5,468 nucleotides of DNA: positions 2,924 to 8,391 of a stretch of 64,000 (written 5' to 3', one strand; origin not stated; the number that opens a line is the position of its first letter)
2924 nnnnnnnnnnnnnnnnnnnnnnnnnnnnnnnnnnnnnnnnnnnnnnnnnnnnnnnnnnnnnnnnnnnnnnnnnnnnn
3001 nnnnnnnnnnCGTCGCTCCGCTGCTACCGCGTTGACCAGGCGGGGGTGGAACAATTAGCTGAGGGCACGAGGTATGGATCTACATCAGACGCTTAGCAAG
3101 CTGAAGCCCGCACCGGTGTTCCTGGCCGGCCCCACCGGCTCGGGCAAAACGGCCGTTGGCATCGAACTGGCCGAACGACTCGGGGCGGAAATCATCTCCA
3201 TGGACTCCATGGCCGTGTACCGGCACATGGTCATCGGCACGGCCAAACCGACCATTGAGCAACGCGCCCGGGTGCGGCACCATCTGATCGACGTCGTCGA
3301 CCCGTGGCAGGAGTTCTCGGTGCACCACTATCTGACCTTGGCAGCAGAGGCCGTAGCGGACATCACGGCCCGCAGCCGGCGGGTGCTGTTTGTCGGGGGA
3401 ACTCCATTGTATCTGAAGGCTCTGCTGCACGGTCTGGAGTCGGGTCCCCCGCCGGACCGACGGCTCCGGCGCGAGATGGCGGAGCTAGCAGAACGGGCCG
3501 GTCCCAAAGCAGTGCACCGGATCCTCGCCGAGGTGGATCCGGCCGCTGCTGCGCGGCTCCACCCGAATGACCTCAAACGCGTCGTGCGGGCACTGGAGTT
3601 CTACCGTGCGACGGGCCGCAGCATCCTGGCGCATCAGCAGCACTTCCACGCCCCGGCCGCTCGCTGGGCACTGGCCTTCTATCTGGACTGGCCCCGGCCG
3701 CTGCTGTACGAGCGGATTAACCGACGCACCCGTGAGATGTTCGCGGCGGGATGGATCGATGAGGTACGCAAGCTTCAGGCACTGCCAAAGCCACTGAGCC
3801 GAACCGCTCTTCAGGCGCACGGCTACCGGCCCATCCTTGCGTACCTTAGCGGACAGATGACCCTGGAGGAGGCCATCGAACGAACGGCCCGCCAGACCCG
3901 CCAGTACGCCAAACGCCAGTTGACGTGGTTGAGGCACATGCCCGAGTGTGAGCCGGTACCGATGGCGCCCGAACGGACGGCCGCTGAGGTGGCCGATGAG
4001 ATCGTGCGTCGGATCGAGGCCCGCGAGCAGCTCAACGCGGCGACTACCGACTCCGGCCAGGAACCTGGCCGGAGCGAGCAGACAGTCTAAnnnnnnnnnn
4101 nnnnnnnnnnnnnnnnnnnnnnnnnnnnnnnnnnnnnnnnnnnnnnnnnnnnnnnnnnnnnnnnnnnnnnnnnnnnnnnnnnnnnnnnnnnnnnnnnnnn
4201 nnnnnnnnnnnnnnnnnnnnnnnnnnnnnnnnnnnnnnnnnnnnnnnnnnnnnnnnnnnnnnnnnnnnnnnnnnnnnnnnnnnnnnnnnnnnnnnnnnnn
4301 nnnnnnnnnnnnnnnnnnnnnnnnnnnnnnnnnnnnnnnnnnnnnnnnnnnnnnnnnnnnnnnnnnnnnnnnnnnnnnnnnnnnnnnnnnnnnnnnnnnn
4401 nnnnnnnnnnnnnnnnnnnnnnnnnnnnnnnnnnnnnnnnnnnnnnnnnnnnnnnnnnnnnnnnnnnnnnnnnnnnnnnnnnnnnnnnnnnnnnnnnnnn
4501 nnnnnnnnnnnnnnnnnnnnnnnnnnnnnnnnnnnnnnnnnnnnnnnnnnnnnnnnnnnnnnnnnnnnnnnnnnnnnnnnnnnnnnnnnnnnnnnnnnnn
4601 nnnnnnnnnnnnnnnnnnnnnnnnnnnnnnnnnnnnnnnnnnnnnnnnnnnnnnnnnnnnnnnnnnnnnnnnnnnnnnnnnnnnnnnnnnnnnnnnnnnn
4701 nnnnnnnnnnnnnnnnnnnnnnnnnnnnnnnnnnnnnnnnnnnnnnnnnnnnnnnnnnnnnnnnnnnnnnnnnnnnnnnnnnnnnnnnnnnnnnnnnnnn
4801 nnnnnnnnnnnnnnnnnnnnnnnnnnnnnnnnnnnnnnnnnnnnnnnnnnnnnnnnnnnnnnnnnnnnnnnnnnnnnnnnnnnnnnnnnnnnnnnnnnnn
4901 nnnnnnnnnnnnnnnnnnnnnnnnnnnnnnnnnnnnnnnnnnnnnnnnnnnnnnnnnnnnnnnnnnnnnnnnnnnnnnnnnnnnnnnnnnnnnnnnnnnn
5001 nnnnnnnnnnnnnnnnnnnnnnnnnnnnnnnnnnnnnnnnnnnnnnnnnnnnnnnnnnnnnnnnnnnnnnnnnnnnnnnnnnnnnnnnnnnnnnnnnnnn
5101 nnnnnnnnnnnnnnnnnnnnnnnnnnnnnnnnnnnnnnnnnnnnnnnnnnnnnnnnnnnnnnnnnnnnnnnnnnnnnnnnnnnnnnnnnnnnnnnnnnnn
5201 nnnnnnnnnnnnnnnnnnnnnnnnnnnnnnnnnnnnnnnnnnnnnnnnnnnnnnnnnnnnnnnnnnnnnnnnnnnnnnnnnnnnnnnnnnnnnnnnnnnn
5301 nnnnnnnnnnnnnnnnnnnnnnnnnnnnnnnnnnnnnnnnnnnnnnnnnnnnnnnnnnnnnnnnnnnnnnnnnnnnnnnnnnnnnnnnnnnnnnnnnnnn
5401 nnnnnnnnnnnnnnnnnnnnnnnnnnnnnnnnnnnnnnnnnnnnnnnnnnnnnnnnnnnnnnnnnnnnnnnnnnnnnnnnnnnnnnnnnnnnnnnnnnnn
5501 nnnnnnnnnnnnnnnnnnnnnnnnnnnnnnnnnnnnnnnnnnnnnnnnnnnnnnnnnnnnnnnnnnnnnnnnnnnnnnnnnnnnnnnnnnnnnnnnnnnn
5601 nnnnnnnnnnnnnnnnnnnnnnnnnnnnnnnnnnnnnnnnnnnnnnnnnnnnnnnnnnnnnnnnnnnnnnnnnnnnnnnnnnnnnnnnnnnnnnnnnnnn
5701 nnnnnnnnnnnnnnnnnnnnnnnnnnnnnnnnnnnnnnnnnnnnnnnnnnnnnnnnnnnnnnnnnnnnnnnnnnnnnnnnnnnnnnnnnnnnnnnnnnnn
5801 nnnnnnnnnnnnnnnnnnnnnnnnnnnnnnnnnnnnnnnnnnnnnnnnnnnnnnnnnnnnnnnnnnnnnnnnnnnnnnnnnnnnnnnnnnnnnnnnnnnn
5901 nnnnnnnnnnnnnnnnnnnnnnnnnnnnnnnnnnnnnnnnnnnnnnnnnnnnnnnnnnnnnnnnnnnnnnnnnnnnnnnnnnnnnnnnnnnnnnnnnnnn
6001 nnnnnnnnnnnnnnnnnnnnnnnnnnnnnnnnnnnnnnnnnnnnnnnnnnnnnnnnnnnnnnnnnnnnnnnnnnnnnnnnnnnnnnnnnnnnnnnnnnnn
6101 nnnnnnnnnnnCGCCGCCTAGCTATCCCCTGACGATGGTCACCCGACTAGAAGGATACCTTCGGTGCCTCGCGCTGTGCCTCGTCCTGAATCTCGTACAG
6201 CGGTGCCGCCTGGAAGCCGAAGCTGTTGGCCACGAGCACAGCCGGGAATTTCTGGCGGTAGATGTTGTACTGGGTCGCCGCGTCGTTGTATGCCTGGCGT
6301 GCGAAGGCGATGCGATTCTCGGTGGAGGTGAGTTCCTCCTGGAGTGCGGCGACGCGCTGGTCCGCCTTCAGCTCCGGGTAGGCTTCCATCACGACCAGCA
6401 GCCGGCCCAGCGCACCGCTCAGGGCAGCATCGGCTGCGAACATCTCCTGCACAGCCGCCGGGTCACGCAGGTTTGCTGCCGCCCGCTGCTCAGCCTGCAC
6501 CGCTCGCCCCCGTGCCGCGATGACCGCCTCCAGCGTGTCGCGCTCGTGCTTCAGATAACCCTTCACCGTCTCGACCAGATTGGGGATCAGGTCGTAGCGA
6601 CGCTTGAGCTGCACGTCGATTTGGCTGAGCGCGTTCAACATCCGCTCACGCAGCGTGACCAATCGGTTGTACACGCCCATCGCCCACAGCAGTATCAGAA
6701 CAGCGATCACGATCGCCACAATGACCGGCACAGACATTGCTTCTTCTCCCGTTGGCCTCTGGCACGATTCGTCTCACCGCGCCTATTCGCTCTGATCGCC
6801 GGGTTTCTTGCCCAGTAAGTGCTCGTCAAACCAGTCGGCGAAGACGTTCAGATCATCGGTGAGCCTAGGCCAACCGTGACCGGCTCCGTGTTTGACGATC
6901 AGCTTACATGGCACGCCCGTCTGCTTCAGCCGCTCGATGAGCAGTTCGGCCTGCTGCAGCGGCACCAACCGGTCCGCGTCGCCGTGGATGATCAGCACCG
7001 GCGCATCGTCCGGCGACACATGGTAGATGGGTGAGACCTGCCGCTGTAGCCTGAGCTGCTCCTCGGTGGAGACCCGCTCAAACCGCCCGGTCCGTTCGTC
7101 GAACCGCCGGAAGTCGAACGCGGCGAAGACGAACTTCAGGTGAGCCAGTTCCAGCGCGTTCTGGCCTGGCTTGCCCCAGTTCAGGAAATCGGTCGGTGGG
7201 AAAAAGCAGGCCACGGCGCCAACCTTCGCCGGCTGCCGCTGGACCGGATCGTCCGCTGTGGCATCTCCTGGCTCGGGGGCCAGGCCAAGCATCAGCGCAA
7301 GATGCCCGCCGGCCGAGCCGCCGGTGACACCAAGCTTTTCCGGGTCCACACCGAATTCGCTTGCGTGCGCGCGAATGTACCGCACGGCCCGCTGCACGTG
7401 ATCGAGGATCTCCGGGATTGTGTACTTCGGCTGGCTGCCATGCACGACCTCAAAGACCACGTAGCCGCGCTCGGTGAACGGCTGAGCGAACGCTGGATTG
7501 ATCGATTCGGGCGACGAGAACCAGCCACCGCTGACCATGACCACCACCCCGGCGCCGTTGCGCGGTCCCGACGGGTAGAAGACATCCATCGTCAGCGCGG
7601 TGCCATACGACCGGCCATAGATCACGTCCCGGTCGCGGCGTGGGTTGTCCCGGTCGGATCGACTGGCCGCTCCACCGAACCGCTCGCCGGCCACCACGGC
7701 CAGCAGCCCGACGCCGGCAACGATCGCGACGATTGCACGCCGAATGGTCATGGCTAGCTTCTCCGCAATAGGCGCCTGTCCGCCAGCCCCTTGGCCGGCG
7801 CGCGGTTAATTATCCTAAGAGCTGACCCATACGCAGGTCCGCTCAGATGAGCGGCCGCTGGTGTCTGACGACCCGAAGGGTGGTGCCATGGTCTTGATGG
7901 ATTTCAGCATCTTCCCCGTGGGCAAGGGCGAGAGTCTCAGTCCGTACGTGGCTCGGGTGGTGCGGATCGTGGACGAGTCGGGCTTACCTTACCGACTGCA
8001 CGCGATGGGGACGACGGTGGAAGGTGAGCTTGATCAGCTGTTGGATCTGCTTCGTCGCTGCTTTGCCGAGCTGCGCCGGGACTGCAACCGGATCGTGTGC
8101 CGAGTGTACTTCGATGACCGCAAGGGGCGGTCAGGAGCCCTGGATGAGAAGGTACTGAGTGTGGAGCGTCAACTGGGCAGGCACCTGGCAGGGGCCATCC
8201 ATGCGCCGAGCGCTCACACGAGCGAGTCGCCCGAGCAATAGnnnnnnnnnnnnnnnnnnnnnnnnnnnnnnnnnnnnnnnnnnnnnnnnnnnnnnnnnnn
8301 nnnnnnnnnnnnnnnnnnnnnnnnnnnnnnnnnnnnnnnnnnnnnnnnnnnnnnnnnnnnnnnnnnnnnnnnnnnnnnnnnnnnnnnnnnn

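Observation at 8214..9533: CobB/CbiA homolog with all catalytic residues lost (pseudo-amidotransferase)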

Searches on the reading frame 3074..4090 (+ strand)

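Call 18: search_protein_families(library=pfam, proteins=[window:3074-4090:+], max_evalue=0.01)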
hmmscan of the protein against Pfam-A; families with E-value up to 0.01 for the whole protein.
window:3074-4090:+ (338 aa): 9 families
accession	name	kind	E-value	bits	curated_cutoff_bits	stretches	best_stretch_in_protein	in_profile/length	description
PF01715.23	IPPT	-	1.4e-83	280.7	23.6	1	48-288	2-242/243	IPP transferase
PF13238.12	AAA_18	-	1.6e-07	32.2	29.4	1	15-79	1-64/128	AAA domain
PF01745.22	IPT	-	3.1e-07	30.5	20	1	17-64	6-53/233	Isopentenyl transferase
PF02224.24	Cytidylate_kin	-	0.00032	20.9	26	1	17-58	3-42/211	Cytidylate kinase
PF13671.12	AAA_33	-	0.00037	21.2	27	1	15-102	2-82/143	AAA domain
PF00004.35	AAA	-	0.00062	20.7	21.2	1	15-64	1-49/131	ATPase family associated with various cellular activities (AAA)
PF06414.18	Zeta_toxin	-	0.0037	17.2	22.3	0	7-36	11-40/199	Zeta toxin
PF01202.28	SKI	-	0.0046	17.5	22.1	0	22-46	2-26/159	Shikimate kinase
PF13191.12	AAA_16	-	0.0077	17.2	32.6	0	12-80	24-96/167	AAA ATPase domain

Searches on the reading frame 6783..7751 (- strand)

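Call 18: search_protein_families(library=pfam, proteins=[window:6783-7751:-], max_evalue=0.01)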
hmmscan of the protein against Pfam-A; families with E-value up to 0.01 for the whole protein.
window:6783-7751:- (322 aa): 10 families
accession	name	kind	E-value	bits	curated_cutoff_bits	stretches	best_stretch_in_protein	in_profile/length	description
PF20434.5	BD-FAE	-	3.5e-38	131.7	26.8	1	55-275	1-215/215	BD-FAE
PF00326.27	Peptidase_S9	-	8.4e-18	65.1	22.6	2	228-312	120-210/213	Prolyl oligopeptidase family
PF07859.19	Abhydrolase_3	-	3.2e-15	56.9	25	1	75-294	7-208/210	alpha/beta hydrolase fold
PF01738.24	DLH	-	1.5e-07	31.7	21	1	249-294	143-188/217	Dienelactone hydrolase family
PF03959.19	FSH1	-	3.3e-06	27.4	21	1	117-299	83-206/211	Serine hydrolase (FSH1)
PF00135.34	COesterase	-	1.8e-05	24.3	27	1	120-159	165-204/515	Carboxylesterase family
PF12146.15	Hydrolase_4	-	4.7e-05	23.2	27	1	249-292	191-232/239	Serine aminopeptidase, S33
PF05448.18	AXE1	-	0.0022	17.2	21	1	65-157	108-196/321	Acetyl xylan esterase (AXE1)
PF08386.16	Abhydrolase_4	-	0.0046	17.5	21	1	246-293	31-74/103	TAP-like protein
PF00561.26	Abhydrolase_1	-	0.0072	16.5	25.8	0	231-292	200-238/245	alpha/beta hydrolase fold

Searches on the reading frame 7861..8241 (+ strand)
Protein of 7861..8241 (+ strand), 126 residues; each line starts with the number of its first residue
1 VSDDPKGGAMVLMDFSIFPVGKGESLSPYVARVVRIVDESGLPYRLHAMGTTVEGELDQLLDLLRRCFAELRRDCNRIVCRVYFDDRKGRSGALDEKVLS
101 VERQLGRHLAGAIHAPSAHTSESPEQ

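Call 3: search_protein_families(library=pfam, proteins=[window:7861-8241:+], max_evalue=1)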
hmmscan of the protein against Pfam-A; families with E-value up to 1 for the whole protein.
window:7861-8241:+ (126 aa): 4 families
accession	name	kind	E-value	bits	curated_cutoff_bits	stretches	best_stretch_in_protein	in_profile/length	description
PF01910.22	Thiamine_BP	-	3.5e-26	91.4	24.9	1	13-102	1-92/92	Thiamine-binding protein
PF07615.16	Ykof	-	0.018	16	21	1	14-80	5-70/81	YKOF-related Family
PF06322.17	Phage_NinH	-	0.061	13.7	29.8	1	72-103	25-56/60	Phage NinH protein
PF13417.12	GST_N_3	-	0.17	12.7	22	1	26-49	6-29/75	Glutathione S-transferase, N-terminal domain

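Call 4: search_protein_families(library=ncbifam, proteins=[window:7861-8241:+], max_evalue=1)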
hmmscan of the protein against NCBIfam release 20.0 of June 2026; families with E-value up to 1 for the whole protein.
window:7861-8241:+ (126 aa): 1 family
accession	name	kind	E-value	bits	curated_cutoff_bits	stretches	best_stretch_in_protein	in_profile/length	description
TIGR00106.1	TIGR00106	hypoth_equivalog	1.5e-20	73.7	54.7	1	11-104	1-96/97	MTH1187 family thiamine-binding protein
